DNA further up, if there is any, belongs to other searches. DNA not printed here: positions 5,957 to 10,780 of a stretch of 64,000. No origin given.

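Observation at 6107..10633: Internally duplicated 1508-aa YfhO-like protein in which both halves keep the W-HPGWRV C-terminal signature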

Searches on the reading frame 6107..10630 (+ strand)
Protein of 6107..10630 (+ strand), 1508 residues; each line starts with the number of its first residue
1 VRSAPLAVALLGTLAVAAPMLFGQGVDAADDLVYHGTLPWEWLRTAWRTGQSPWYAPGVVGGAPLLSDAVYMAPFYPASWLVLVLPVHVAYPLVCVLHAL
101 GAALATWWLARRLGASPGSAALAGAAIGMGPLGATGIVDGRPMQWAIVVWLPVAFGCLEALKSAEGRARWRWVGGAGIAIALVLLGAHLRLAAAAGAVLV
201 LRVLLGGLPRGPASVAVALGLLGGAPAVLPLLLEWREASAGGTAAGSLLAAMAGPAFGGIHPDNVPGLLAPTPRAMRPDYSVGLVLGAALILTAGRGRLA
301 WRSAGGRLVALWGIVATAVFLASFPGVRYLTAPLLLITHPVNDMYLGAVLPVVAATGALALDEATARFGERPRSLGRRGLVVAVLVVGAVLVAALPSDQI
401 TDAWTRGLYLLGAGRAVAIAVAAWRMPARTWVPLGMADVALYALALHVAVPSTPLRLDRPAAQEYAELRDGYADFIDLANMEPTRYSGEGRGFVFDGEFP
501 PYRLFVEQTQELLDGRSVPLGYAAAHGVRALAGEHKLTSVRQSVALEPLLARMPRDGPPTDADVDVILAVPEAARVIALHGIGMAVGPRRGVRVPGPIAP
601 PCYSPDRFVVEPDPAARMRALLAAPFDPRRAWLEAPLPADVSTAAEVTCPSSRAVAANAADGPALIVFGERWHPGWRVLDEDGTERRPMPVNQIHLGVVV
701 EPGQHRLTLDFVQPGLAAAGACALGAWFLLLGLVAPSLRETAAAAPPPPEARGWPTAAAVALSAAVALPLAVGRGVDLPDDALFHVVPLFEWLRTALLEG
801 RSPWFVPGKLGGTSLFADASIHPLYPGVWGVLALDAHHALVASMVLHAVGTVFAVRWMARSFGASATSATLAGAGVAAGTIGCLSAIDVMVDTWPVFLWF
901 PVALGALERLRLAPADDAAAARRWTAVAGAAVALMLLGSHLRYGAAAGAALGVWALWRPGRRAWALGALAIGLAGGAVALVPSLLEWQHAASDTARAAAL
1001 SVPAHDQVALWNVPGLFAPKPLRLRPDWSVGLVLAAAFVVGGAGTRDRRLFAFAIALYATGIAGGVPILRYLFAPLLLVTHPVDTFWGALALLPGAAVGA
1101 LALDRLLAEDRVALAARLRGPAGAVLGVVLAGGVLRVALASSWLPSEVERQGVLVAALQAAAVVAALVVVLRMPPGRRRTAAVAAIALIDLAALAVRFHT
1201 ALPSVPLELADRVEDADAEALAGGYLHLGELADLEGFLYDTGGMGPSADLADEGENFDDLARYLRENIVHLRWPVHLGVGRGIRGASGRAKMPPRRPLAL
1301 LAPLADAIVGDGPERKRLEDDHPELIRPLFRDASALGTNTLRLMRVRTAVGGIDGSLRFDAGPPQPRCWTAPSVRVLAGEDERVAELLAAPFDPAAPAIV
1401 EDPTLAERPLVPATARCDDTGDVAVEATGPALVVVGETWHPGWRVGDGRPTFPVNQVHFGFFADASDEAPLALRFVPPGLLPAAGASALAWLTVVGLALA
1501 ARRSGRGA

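Call 6: find_homologous_proteins(query=window:6107-10630:+, max_evalue=0.001)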
Query window:6107-10630:+ (1508 aa): 12 proteins with E <= 0.001 among 8000 candidates.
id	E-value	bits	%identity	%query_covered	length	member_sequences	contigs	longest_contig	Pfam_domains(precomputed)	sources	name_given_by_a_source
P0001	0.0e+0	3266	100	100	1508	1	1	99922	-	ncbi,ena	-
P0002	0.0e+0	1875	61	99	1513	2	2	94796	-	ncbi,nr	ncbi:MAG: hypothetical protein GY898_25765 [Proteobacteria bacterium]|nr:hypothetical protein [Pseud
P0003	3.3e-154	534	56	33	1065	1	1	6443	PF13517.13,PF07593.19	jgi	-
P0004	3.3e-113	398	40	48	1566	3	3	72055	PF13231.13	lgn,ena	-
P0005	2.2e-108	382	38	48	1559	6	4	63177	PF13231.13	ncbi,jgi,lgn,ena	-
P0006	2.3e-103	365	39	48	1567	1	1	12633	PF13231.13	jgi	jgi:hypothetical protein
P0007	1.8e-99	352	38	47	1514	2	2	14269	PF13231.13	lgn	-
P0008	2.3e-99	352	37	47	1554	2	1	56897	-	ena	-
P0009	1.6e-95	339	39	47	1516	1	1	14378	PF13231.13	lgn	-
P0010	3.0e-95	338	37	49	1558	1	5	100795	PF13231.13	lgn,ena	-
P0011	3.0e-57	213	34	45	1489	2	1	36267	PF13231.13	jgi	-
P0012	2.7e-10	57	36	8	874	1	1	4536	PF09586.17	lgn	-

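Call 19: find_encoding_contigs(protein=P0002, flank=10000, max_places=3)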
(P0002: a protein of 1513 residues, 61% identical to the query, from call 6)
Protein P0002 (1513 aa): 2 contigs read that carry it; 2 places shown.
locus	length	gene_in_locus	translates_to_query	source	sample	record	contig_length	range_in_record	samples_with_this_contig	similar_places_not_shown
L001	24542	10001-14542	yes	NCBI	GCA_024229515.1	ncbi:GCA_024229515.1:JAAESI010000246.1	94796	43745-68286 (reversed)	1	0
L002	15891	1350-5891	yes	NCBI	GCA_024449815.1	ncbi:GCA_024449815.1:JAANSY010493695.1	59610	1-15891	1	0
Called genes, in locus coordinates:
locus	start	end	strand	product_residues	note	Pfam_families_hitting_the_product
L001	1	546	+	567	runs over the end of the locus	-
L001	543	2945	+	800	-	-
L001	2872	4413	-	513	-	PF02310:B12-binding, PF04055:Radical_SAM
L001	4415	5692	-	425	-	PF23545:Zn_ribbon_HMPTM, PF04055:Radical_SAM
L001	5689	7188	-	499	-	PF02310:B12-binding, PF04055:Radical_SAM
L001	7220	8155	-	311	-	PF02163:Peptidase_M50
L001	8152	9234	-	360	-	PF00355:Rieske, PF00848:Ring_hydroxyl_A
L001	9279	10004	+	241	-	PF01794:Ferric_reduct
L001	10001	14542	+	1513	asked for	-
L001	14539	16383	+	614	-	-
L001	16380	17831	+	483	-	-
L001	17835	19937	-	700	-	PF13435:Cytochrome_C554 (weak)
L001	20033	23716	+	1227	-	-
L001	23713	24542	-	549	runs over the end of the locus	-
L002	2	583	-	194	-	?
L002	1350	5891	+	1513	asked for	-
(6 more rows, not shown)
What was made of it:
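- The architecture is the same in a 61%-identical orthologue from other assemblies (calls 6, 19).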

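Call 42: find_encoding_contigs(protein=P0001, flank=1000, max_places=3)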
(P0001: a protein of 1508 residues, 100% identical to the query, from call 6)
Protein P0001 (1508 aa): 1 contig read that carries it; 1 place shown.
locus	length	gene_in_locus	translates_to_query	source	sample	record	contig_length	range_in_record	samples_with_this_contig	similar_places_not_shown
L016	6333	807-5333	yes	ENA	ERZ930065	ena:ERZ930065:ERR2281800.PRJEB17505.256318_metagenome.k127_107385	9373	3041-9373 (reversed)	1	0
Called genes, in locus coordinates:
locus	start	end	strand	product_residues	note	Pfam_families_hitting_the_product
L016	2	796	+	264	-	?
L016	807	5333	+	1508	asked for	-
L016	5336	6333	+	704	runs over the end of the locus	PF13435:Cytochrome_C554 (weak)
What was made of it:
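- The identical protein is also found on an ENA metagenome contig (call 42). The identical protein occurs on an ENA contig (call 42).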

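Call 43: list_cluster_members(proteins=[P0001, P0002])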
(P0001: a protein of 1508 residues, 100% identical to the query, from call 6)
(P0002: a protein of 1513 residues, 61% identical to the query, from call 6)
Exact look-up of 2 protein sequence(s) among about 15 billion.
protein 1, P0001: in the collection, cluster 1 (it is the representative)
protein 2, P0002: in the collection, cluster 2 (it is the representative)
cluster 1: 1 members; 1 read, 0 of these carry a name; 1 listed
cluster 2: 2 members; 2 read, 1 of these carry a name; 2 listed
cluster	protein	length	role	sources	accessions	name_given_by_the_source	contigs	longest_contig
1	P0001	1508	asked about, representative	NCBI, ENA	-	-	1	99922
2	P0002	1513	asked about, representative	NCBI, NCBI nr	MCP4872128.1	MAG: hypothetical protein GY898_25765 [Proteobacteria bacterium] | hypothetical protein [Pseudomonadota bacterium]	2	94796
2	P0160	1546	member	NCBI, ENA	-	-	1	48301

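Call 62: find_encoding_contigs(protein=P0003, flank=5000, max_places=2)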
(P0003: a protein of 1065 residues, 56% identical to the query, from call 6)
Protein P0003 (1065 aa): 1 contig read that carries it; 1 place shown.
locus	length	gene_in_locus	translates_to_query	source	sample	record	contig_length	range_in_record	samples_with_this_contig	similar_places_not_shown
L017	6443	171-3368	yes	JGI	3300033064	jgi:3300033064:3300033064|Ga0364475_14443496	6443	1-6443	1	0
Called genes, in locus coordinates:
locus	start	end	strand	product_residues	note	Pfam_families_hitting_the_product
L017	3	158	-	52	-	?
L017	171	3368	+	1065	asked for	PF13517:FG-GAP_3, PF07593:UnbV_ASPIC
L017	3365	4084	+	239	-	PF01794:Ferric_reduct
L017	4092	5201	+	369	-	PF01636:APH (weak)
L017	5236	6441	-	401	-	PF04909:Amidohydro_2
